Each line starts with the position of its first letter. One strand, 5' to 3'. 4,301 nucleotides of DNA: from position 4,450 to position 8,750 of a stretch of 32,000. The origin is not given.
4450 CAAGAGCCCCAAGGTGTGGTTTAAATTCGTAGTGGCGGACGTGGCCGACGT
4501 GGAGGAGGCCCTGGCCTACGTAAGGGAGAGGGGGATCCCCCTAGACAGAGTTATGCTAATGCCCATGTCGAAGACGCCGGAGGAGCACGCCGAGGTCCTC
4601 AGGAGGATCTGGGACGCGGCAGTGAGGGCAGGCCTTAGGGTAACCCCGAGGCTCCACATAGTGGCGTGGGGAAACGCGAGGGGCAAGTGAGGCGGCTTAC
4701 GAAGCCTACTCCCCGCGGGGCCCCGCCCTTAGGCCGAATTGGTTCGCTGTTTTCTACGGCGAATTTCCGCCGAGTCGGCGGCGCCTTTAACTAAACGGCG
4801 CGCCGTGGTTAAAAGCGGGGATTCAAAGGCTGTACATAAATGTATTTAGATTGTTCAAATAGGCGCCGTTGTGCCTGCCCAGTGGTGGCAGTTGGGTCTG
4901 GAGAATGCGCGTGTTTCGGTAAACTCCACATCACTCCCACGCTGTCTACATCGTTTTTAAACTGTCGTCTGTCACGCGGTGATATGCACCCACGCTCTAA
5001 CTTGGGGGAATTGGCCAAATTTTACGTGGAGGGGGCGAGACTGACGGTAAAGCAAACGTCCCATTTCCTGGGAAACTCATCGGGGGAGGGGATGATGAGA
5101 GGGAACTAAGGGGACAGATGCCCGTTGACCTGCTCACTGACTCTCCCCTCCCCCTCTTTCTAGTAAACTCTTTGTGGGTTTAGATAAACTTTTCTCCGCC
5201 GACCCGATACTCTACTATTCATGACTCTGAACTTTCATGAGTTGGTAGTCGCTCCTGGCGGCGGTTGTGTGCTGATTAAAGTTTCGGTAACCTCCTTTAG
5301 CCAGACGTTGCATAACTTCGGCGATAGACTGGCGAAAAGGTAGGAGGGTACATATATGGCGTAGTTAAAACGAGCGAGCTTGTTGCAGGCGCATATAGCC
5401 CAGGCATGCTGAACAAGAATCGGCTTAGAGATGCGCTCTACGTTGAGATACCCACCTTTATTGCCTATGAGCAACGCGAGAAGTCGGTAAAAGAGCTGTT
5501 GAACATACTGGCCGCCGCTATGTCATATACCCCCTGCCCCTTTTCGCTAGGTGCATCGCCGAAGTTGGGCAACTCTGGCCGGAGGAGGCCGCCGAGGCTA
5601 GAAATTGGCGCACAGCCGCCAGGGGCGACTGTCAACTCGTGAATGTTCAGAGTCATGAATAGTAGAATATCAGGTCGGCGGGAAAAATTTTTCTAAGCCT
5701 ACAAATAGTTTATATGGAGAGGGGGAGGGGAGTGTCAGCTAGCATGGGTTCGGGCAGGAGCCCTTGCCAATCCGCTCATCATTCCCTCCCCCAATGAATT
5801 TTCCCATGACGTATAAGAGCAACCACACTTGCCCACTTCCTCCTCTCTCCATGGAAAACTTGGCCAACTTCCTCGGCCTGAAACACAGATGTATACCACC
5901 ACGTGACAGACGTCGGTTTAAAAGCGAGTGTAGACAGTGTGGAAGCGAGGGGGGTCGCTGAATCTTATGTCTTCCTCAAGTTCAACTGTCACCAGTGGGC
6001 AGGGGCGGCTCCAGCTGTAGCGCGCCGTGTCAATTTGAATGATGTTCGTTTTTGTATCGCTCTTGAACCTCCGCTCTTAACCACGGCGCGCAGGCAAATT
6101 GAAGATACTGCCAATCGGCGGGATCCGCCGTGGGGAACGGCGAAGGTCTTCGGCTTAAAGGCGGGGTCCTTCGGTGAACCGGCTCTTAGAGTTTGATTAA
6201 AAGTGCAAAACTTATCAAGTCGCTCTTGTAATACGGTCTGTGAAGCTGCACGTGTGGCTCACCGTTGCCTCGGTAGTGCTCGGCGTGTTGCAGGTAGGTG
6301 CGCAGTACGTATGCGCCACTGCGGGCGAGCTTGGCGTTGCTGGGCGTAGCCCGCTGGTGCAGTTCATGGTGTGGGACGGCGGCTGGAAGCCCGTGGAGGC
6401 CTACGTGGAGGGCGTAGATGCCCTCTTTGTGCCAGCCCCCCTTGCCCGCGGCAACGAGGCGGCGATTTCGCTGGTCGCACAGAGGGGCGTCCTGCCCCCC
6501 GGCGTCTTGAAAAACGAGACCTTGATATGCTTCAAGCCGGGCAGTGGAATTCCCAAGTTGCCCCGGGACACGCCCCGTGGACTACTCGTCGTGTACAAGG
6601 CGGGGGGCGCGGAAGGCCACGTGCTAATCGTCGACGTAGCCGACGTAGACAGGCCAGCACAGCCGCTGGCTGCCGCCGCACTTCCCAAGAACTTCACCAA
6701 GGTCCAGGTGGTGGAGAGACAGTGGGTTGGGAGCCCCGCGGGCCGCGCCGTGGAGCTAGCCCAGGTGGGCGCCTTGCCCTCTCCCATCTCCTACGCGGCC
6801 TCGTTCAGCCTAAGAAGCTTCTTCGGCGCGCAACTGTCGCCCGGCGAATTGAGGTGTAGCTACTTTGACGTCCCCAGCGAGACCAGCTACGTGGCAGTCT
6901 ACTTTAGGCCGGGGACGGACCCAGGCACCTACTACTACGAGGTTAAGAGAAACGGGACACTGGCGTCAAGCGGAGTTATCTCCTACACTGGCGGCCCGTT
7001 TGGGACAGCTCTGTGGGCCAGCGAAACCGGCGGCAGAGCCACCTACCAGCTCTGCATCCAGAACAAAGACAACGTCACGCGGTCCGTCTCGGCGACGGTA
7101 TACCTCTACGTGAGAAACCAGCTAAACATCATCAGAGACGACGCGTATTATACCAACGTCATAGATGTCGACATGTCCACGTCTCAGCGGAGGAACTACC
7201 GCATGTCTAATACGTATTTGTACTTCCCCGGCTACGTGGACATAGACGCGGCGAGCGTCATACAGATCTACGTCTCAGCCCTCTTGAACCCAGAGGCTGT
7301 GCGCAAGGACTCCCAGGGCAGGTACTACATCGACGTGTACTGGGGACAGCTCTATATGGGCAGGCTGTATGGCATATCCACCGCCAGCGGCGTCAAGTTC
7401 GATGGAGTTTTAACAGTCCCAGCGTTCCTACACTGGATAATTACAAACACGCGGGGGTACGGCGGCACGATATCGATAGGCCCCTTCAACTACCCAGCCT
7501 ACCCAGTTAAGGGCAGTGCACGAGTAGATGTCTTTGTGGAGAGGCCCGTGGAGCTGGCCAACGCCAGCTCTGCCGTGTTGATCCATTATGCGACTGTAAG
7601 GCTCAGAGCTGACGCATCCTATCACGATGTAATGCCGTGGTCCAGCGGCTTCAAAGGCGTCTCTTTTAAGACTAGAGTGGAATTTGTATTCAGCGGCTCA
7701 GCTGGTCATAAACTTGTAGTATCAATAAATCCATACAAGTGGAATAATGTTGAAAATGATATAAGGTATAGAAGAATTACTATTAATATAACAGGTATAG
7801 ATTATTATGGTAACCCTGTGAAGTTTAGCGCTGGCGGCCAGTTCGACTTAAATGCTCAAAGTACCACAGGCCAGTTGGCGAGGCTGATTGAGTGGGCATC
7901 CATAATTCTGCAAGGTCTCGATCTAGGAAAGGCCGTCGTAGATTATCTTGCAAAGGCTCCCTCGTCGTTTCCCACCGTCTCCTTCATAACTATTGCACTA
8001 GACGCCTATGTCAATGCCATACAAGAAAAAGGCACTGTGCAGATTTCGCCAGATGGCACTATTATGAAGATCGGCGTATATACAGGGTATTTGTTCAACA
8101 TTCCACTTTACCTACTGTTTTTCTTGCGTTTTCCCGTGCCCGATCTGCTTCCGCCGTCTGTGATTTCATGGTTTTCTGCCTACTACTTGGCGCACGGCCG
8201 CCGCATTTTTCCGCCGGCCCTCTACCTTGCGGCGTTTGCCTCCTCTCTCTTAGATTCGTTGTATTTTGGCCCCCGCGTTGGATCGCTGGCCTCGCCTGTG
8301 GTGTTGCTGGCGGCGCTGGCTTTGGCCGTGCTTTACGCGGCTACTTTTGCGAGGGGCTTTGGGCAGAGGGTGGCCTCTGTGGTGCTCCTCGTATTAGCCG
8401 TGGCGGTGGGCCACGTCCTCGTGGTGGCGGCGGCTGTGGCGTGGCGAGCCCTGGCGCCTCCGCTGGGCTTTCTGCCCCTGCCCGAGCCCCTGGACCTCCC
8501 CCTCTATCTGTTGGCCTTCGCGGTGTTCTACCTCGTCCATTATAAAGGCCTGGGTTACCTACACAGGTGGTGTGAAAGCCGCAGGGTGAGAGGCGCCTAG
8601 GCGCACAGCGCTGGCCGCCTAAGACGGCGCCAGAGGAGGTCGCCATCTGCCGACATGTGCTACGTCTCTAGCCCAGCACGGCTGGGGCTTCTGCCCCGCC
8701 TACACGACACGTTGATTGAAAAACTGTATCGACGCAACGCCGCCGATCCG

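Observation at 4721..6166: The whole 1.5-kb gene-free gap is one giant, ancient, block-conserved palindrome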

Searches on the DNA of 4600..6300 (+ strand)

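Call 5: search_rna_families(source=window, start=4600, end=6300, threshold=evalue, max_evalue=5)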
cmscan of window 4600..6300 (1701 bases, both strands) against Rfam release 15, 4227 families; matches with E-value up to 5: 4.
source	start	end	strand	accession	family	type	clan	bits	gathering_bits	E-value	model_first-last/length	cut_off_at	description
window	5082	5155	+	RF04083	MIR528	Gene; miRNA;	-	19.2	62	0.88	1-89/89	no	MIR528 microRNA precursor family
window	5080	5157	+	RF04279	mir-H20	Gene; miRNA;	CL00141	19.2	99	1.9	1-82/82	no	mir-H20 microRNA precursor family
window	5075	5162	+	RF04288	mir-9201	Gene; miRNA;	CL00147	17.2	95.5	2.6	1-81/81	no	mir-9201 microRNA precursor family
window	5088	5142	+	RF01124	sR36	Gene; snRNA; snoRNA; CD-box;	-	16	55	0.42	1-55/55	no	Small nucleolar RNA sR36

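Call 10: search_dna_similar(query=window:4700-6200:+, collection=phages, mode=distant)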
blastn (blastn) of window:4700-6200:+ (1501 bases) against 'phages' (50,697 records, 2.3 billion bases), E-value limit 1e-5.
No match.

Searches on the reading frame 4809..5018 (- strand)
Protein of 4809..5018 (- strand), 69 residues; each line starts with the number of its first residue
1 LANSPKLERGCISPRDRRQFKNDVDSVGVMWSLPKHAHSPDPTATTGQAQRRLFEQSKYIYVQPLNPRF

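Call 12: search_protein_families(library=pfam, proteins=[window:4809-5018:-], max_evalue=1)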
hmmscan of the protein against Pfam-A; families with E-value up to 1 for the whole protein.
window:4809-5018:- (69 aa): 0 families

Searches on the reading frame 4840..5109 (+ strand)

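Call 12: search_protein_families(library=pfam, proteins=[window:4840-5109:+], max_evalue=1)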
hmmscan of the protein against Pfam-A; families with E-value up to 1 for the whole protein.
window:4840-5109:+ (89 aa): 1 family
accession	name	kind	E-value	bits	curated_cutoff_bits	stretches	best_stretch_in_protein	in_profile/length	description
PF25488.1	RNaseT2L_C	-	0.11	13.2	27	1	20-84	30-97/119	RNase T2-like C-terminal domain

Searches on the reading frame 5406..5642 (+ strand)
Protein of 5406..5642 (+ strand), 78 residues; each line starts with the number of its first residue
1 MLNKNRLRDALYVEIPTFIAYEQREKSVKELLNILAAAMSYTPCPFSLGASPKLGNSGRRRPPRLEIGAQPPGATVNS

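Call 12: search_protein_families(library=pfam, proteins=[window:5406-5642:+], max_evalue=1)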
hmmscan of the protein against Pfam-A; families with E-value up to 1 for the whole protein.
window:5406-5642:+ (78 aa): 0 families

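Call 40: search_protein_families(library=pfam, proteins=[window:5406-5642:+], max_evalue=1)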
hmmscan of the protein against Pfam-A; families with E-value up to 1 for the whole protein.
window:5406-5642:+ (78 aa): 0 families

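Call 41: search_protein_families(library=phrogs, proteins=[window:5406-5642:+], max_evalue=0.1)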
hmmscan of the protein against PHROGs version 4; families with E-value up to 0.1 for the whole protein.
window:5406-5642:+ (78 aa): 1 family
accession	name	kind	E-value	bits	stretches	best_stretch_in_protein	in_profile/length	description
phrog_17734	-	unknown function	0.058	14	1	22-39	3-20/41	-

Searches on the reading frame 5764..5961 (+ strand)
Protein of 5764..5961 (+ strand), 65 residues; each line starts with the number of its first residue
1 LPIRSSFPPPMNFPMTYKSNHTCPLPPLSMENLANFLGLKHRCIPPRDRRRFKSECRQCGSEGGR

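Call 12: search_protein_families(library=pfam, proteins=[window:5764-5961:+], max_evalue=1)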
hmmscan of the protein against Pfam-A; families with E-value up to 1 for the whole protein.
window:5764-5961:+ (65 aa): 1 family
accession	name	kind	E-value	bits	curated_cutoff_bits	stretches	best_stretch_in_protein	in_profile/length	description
PF07920.16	DUF1684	-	0.36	11.5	25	1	11-28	109-126/139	Protein of unknown function (DUF1684)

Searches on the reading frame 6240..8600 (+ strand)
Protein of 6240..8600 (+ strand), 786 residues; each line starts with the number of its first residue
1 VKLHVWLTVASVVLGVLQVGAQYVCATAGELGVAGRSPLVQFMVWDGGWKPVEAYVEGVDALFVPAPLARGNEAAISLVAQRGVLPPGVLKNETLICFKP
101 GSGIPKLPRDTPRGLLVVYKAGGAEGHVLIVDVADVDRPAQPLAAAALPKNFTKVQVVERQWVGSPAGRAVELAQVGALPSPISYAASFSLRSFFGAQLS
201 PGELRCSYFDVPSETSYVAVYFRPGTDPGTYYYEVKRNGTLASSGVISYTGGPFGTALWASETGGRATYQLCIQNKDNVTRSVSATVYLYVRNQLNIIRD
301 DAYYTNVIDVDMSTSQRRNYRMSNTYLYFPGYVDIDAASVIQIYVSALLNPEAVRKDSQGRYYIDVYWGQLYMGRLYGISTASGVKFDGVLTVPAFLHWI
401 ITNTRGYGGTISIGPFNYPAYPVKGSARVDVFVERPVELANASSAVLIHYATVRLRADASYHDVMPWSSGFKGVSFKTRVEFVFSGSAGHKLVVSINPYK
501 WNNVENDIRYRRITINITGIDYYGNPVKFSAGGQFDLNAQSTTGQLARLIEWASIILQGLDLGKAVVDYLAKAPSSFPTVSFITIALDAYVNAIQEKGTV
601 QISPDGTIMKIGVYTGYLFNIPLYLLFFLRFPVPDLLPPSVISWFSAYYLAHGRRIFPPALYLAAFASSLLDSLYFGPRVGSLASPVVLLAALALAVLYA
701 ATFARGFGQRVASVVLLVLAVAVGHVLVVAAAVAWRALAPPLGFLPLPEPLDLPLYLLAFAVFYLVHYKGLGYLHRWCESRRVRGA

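Call 11: search_protein_families(library=pfam, proteins=[window:6240-8600:+])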
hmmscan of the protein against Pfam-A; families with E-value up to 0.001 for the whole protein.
window:6240-8600:+ (786 aa): 0 families

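Call 24: find_homologous_proteins(query=window:6240-8597:+, max_evalue=0.001)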
Query window:6240-8597:+ (786 aa): 6 proteins with E <= 0.001 among 8000 candidates.
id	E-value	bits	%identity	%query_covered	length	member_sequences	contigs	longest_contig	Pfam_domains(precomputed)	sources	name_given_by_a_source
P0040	0.0e+0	1256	90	78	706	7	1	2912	-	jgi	-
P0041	0.0e+0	1148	83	78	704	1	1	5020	-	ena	-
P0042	7.4e-65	238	33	72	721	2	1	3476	-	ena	-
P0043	2.1e-62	230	32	78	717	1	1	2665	-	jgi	-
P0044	3.6e-61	226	33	73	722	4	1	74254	-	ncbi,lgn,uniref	ncbi:hypothetical protein [Pyrobaculum sp.]|uniref:hypothetical protein n=1 Tax=Pyrobaculum sp. TaxI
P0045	1.0e-60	224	33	77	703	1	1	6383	-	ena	-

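Call 26: find_encoding_contigs(protein=P0041, flank=5000, max_places=4)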
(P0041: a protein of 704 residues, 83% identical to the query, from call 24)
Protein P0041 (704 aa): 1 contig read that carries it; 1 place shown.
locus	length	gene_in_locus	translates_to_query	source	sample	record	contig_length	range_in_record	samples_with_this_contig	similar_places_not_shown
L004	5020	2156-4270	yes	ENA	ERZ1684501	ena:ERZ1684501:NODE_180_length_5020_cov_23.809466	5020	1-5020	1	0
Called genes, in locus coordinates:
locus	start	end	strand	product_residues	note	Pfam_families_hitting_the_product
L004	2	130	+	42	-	?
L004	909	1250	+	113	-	-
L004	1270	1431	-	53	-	-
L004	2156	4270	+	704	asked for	-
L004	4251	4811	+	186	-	-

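Call 27: find_encoding_contigs(protein=P0044, flank=8000, max_places=4)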
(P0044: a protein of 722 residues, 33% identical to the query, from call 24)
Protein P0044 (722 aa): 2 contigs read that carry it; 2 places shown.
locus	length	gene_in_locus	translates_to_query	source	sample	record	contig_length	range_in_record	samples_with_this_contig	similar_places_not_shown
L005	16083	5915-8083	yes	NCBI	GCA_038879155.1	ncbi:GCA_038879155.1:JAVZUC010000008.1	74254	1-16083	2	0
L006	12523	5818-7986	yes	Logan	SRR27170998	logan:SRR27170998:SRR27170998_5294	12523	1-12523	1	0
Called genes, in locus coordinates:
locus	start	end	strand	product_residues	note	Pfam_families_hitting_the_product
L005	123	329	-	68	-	-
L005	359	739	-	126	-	PF18894:PhageMetallopep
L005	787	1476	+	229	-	PF00528:BPD_transp_1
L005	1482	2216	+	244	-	PF00005:ABC_tran, PF02463:SMC_N (faint), PF13304:AAA_21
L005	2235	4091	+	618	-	PF00384:Molybdopterin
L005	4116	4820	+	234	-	PF01026:TatD_DNase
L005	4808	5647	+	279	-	PF00149:Metallophos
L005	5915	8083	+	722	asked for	-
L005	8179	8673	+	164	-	-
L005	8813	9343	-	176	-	PF22769:DCD, PF00692:dUTPase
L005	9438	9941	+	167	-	-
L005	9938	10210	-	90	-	PF02597:ThiS (weak), PF09138:Urm1 (weak)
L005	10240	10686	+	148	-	PF01035:DNA_binding_1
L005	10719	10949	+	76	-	PF13459:Fer4_15, PF13370:Fer4_13 (faint)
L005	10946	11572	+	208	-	PF00702:Hydrolase, PF12710:HAD (weak), PF08282:Hydrolase_3 (weak)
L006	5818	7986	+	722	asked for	-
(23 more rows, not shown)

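Call 28: find_encoding_contigs(protein=P0040, flank=5000, max_places=4)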
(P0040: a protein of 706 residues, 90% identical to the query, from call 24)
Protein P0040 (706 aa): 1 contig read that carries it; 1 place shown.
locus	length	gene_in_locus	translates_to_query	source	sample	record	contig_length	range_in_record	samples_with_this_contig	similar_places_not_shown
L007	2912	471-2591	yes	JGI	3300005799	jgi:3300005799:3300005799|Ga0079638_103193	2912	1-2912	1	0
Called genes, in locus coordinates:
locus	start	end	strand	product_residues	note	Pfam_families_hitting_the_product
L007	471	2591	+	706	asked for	-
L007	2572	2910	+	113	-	?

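Call 40: search_protein_families(library=pfam, proteins=[L004:909-1250:+, L004:875-1105:-, L004:1270-1431:-, L004:4251-4811:+, L004:2156-4270:+], max_evalue=1)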
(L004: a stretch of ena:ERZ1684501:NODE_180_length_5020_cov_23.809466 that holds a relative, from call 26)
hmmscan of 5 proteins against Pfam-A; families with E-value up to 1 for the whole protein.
L004:909-1250:+ (113 aa): 0 families

L004:875-1105:- (76 aa): 0 families

L004:1270-1431:- (53 aa): 0 families

L004:4251-4811:+ (186 aa): 0 families

L004:2156-4270:+ (704 aa): 0 families

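Call 41: search_protein_families(library=phrogs, proteins=[L004:909-1250:+, L004:875-1105:-, L004:1270-1431:-, L004:4251-4811:+, L004:2156-4270:+], max_evalue=0.1)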
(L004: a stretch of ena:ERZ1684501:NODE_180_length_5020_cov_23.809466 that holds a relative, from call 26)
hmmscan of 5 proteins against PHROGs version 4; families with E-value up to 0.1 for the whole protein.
L004:909-1250:+ (113 aa): 0 families

L004:875-1105:- (76 aa): 0 families

L004:1270-1431:- (53 aa): 2 families
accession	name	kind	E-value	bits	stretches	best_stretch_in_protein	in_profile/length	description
phrog_3483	-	unknown function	0.00014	22.9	1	10-47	125-162/183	-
phrog_17734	-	unknown function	0.019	15.5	1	28-47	3-22/41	-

L004:4251-4811:+ (186 aa): 0 families

L004:2156-4270:+ (704 aa): 0 families

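Call 50: search_dna_similar(query=L004:2156-4267:+, collection=phages, mode=protein, max_evalue=0.01)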
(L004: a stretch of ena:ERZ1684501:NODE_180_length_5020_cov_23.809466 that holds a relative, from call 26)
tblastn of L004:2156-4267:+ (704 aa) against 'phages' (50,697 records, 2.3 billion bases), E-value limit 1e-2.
No match.

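Call 51: search_dna_similar(query=L004:2156-4267:+, collection=plasmids, mode=protein, max_evalue=0.01)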
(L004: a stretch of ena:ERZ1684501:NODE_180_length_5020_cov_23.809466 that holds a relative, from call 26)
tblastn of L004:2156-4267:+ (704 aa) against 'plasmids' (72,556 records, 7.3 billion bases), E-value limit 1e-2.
No match.

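Call 56: find_related_loci(query=L004:2156-4267:+, collection=viral_contigs, flank=5000)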
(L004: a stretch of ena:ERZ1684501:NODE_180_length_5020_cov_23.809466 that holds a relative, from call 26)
Query L004:2156-4267:+ (704 aa) in viral_contigs; peptide patterns used: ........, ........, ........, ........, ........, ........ (x = any residue, [..] = any of these).
1 stretches matched a pattern, but none encodes a relative of the query by tblastn (E <= 1e-3).

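Call 107: predict_structure(alignment_id=A10)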
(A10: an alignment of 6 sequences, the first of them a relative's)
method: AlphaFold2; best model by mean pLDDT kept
length: 704 residues; sequences in the alignment: 6
mean_pLDDT: 46.0   pTM: 0.29
mean pLDDT of the five models: 46.0, 43.5, 42.8, 42.1, 41.4
residues with pLDDT >= 90: 0; 70-90: 79; 50-70: 189; < 50: 436
segments of 3 or more residues with pLDDT < 50: 9-21, 35-38, 57-89, 102-114, 131-196, 214-217, 251-257, 287-322, 331-339, 399-408, 419-423, 433-509, 521-523, 531-593, 613-622, 629-641, 645-704
pLDDT, mean of each block of 10 residues (from residue 1): 51 35 56 51 55 46 27 30 38 58 44 51 56 34 21 22 28 33 24 48 69 51 59 78 69 47 57 77 55 30 33 38 56 44 68 78 78 81 77 58 45 64 53 39 27 31 32 36 38 42 39 56 56 36 41 40 40 37 36 51 61 45 51 43 37 26 27 27 29 30 25
secondary structure, 60 per line:
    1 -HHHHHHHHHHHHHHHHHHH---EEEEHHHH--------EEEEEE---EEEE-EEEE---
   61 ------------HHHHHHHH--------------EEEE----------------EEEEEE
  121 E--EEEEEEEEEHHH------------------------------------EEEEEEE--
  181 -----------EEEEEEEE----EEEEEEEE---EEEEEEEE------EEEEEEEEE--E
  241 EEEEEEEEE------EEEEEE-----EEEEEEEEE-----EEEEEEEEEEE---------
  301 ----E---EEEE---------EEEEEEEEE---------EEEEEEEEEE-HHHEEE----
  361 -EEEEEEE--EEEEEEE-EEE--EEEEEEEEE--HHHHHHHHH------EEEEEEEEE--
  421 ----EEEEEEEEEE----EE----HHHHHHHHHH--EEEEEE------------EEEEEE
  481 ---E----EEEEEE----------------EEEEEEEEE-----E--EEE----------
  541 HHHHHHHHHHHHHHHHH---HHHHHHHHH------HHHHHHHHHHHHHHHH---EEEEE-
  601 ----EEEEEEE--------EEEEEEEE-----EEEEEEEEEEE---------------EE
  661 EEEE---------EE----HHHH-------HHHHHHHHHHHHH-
elements in order (helices of 4 or more, strands of 3 or more residues): H2-20 E24-27 H28-31 E40-45 E49-52 E54-57 H73-80 E95-98 E115-121 E124-132 E172-178 E192-199 E204-211 E215-222 E229-237 E240-249 E256-261 E267-275 E281-291 E309-312 E322-330 E340-349 E354-356 E362-368 E371-377 E379-381 E384-392 H395-403 E410-418 E425-434 H445-454 E457-462 E475-480 E489-494 E511-519 E528-530 H541-557 H561-569 H576-591 E595-599 E605-611 E620-627 E633-643 E659-664 H680-683 H691-703

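Call 113: search_protein_families(library=padloc, proteins=[window:6240-8600:+], max_evalue=0.001)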
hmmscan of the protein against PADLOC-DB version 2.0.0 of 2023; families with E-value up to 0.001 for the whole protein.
window:6240-8600:+ (786 aa): 0 families
